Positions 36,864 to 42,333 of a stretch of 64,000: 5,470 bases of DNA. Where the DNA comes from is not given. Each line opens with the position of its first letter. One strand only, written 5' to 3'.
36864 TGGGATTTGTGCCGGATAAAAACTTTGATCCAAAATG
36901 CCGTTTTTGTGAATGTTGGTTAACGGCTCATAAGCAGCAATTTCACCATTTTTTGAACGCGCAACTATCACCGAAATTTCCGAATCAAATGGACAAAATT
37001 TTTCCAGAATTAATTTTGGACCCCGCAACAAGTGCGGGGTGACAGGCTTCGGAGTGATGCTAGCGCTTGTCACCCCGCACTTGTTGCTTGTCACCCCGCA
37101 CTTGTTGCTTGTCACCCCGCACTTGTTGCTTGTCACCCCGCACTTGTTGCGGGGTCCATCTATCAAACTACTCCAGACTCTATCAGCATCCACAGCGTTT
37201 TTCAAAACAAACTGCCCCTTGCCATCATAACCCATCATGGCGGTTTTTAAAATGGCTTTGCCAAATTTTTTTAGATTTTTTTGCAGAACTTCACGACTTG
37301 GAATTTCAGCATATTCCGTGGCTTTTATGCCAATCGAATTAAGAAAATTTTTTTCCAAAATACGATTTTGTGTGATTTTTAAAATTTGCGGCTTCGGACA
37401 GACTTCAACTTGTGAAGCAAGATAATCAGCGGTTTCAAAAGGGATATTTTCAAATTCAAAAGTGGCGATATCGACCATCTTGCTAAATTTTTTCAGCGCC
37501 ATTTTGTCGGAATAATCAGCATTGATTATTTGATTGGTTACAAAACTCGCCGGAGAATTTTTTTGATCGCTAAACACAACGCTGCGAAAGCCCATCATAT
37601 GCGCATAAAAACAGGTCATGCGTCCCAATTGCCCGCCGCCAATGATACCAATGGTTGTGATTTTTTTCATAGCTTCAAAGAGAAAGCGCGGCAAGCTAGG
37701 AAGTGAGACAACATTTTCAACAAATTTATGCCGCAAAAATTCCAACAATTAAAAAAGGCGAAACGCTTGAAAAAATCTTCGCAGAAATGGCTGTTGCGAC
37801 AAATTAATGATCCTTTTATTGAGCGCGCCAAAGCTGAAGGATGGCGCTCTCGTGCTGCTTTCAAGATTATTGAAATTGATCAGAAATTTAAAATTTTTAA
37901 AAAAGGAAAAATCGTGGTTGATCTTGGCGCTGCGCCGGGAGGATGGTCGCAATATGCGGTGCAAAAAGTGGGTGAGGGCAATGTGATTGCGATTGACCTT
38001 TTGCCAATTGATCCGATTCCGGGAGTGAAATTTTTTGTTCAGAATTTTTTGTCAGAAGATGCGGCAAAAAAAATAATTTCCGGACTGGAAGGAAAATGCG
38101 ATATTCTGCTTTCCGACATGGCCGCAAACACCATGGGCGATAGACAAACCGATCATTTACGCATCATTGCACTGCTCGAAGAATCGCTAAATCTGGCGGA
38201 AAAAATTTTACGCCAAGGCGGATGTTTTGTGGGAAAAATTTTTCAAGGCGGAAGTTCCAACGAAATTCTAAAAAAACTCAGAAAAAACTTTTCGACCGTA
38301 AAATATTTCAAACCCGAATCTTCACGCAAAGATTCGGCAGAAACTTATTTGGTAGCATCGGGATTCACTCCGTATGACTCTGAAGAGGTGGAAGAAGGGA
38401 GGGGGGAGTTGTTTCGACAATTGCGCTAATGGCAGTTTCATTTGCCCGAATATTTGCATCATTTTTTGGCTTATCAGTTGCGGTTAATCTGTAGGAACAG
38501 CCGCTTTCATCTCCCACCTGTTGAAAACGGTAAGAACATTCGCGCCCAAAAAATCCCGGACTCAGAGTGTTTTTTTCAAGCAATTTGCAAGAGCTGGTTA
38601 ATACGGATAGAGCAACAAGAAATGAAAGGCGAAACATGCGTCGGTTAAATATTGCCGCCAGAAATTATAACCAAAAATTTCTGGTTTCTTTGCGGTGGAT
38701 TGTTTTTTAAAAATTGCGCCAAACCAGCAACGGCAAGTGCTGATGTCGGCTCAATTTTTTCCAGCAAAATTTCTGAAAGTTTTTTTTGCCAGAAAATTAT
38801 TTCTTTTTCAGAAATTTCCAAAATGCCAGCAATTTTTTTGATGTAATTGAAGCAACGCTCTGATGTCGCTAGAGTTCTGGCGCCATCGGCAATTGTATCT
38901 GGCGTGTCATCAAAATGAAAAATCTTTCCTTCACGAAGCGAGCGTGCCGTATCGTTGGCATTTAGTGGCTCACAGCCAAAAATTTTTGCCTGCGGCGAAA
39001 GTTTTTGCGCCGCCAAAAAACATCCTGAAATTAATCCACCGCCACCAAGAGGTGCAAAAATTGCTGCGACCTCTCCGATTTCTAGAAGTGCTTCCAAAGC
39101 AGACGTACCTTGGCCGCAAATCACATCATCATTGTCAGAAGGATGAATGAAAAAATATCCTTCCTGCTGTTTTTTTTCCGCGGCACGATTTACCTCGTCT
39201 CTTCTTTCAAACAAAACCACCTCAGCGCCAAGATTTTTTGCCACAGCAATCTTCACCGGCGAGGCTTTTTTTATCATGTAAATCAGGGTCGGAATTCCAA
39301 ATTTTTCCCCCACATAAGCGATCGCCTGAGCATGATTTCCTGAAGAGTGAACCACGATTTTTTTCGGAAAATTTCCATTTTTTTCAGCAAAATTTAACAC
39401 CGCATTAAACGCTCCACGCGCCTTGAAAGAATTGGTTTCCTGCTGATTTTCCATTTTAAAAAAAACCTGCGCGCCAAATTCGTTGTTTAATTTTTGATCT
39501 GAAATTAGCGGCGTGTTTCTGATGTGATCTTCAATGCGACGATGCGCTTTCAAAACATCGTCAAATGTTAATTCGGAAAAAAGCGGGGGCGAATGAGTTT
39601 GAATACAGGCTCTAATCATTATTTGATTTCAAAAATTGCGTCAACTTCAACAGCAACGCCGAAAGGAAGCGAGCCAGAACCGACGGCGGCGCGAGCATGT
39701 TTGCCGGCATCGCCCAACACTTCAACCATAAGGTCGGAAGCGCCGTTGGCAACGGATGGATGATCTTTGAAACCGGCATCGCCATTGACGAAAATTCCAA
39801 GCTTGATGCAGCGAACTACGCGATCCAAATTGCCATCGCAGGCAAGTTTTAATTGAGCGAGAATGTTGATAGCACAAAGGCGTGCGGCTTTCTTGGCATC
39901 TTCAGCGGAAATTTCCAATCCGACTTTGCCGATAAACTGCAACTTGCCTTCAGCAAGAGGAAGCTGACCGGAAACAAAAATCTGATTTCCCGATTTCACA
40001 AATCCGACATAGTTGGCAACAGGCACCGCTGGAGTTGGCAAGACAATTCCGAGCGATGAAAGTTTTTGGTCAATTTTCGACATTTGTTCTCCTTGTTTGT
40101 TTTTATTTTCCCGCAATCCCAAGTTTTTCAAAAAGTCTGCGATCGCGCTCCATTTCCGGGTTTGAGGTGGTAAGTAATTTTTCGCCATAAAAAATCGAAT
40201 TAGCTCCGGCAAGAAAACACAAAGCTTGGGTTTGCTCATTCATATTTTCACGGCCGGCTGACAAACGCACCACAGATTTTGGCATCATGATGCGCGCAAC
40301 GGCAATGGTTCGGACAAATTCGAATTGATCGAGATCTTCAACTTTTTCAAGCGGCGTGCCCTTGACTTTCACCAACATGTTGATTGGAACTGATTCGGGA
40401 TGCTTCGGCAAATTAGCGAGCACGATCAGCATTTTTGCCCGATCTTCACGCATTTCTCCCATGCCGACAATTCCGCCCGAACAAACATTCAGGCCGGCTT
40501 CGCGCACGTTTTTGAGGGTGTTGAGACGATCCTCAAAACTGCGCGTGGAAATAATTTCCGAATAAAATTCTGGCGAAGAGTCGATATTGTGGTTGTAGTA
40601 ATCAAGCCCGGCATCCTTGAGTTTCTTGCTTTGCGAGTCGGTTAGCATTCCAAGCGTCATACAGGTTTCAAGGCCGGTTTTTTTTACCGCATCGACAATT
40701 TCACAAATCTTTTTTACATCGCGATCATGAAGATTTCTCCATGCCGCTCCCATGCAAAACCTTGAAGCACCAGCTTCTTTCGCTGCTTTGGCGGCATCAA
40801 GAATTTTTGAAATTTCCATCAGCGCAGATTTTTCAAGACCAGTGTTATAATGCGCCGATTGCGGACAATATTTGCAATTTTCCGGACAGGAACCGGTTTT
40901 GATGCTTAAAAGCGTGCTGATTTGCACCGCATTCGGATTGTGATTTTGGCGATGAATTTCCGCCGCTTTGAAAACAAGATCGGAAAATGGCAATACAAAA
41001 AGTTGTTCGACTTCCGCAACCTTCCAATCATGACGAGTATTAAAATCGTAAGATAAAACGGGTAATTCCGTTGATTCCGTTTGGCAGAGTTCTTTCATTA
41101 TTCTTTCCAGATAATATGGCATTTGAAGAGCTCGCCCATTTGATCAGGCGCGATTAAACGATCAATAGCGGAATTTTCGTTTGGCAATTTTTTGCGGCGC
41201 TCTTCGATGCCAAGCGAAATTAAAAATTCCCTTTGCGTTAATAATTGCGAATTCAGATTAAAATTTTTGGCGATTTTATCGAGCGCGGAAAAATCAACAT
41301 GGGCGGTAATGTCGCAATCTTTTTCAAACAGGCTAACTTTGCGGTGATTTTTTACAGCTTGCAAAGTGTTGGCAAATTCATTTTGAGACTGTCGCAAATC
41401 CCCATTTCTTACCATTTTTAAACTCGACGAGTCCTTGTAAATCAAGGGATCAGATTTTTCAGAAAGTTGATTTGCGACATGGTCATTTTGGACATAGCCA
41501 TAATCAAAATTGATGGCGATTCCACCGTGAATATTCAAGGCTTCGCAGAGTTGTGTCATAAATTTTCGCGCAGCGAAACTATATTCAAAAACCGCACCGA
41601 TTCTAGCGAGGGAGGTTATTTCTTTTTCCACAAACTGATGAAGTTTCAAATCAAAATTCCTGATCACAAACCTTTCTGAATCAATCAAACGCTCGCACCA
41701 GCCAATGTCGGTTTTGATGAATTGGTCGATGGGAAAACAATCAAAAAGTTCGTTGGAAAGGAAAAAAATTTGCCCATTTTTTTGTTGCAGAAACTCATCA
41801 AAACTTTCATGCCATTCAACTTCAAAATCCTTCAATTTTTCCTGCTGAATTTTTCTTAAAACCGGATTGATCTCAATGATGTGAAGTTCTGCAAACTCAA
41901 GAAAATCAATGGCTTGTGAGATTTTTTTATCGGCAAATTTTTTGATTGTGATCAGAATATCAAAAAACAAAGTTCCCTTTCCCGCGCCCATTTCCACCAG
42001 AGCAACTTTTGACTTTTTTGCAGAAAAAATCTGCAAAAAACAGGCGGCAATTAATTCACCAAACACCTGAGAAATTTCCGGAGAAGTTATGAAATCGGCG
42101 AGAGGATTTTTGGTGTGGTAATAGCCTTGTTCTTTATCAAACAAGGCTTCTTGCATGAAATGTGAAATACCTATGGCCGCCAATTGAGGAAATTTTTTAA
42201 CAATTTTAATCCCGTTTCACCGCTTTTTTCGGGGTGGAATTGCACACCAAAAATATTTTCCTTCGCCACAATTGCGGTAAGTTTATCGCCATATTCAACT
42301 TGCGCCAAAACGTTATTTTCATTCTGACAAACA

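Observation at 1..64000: Housekeeping chromosome saturated with at least eight families of GC-rich palindromic (RPE/MITE-like) repeats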

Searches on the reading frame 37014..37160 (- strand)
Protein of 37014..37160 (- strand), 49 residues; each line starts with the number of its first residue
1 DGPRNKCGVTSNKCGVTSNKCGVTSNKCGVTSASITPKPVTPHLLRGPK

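Call 67: find_homologous_proteins(query=window:37014-37160:-, max_evalue=0.01)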
Query seq(49 aa): 100 candidates shared short words with the query, none scored E <= 0.01.

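Call 71: search_protein_families(library=ncbifam, max_evalue=10, proteins=[window:37014-37160:-])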
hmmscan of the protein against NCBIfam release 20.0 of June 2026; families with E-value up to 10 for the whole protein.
seq(49 aa): 1 family
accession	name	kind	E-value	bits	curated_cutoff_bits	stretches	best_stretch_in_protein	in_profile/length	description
NF045941.1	PropMonoxMimD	equivalog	3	8.2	150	0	18-24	7-13/108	propane 2-monooxygenase effector subunit MimD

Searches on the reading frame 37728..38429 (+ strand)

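Call 30: search_protein_families(library=pfam, max_evalue=0.000001, proteins=[window:37728-38429:+])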
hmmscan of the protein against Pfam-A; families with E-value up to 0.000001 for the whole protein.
window:37728-38429:+ (233 aa): 1 family
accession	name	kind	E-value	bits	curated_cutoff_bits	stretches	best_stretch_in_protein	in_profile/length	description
PF01728.25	FtsJ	-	1.8e-59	201.1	24.1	1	39-213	1-181/181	FtsJ-like methyltransferase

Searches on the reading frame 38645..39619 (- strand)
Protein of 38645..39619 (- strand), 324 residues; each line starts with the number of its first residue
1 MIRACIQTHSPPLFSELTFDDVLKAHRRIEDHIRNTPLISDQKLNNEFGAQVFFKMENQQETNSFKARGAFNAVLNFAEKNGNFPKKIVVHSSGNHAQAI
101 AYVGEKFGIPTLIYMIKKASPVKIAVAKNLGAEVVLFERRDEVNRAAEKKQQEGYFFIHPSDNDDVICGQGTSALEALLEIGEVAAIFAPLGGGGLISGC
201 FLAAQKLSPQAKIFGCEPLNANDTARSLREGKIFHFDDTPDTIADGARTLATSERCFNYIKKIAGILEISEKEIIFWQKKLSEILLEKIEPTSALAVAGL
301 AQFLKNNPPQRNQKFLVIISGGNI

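Call 30: search_protein_families(library=pfam, max_evalue=0.000001, proteins=[window:38645-39619:-])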
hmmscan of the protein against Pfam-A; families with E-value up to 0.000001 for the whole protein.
window:38645-39619:- (324 aa): 1 family
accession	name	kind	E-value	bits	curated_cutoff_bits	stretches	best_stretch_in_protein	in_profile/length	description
PF00291.31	PALP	-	1.2e-65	222.3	35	1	29-321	1-295/295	Pyridoxal-phosphate dependent enzyme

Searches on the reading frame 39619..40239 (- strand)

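Call 30: search_protein_families(library=pfam, max_evalue=0.000001, proteins=[window:39619-40239:-])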
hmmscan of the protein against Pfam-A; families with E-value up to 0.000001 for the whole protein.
window:39619-40239:- (206 aa): 2 families
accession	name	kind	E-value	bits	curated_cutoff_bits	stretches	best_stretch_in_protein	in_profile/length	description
PF14588.11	YjgF_endoribonc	-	6.4e-23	81.6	35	1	59-192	3-135/148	YjgF/chorismate_mutase-like, putative endoribonuclease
PF01042.26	Ribonuc_L-PSP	-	4e-12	46.6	27.3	1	73-202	7-118/121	Endoribonuclease L-PSP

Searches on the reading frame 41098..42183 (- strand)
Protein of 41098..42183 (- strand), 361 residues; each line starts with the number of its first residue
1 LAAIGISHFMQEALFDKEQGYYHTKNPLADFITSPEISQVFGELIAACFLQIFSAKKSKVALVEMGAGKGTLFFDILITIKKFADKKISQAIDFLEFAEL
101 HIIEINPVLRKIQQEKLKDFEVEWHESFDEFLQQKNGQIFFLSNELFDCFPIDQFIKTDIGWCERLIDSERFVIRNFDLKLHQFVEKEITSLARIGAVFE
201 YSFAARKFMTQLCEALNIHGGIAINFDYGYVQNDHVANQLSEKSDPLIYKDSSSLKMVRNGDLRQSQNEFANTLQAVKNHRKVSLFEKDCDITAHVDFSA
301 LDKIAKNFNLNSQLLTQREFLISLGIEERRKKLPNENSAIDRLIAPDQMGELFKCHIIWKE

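Call 31: search_protein_families(library=pfam, max_evalue=0.000001, proteins=[window:41098-42183:-])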
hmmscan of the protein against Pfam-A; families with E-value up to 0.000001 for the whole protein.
window:41098-42183:- (361 aa): 1 family
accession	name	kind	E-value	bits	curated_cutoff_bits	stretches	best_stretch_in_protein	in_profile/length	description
PF02636.23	Methyltransf_28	-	1.1e-41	143.4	23.3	1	44-235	1-196/249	Putative S-adenosyl-L-methionine-dependent methyltransferase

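Call 51: search_solved_structures(query=window:41098-42183:-, show_alignments=1, max_evalue=0.00001)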
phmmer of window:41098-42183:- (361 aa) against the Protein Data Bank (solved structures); distinct sequences matched with E-value up to 0.00001: 3.
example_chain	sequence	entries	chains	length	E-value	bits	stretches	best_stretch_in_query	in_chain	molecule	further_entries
1zkd_A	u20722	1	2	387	4.9e-34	121.1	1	7-234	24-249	DUF185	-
5ztz_A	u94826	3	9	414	5.9e-22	81.4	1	4-230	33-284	Protein arginine methyltransferase NDUFAF7 homolog, mitochondrial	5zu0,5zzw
4f3n_A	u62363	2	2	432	1.4e-12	50.6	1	7-241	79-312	Uncharacterized ACR, COG1565 superfamily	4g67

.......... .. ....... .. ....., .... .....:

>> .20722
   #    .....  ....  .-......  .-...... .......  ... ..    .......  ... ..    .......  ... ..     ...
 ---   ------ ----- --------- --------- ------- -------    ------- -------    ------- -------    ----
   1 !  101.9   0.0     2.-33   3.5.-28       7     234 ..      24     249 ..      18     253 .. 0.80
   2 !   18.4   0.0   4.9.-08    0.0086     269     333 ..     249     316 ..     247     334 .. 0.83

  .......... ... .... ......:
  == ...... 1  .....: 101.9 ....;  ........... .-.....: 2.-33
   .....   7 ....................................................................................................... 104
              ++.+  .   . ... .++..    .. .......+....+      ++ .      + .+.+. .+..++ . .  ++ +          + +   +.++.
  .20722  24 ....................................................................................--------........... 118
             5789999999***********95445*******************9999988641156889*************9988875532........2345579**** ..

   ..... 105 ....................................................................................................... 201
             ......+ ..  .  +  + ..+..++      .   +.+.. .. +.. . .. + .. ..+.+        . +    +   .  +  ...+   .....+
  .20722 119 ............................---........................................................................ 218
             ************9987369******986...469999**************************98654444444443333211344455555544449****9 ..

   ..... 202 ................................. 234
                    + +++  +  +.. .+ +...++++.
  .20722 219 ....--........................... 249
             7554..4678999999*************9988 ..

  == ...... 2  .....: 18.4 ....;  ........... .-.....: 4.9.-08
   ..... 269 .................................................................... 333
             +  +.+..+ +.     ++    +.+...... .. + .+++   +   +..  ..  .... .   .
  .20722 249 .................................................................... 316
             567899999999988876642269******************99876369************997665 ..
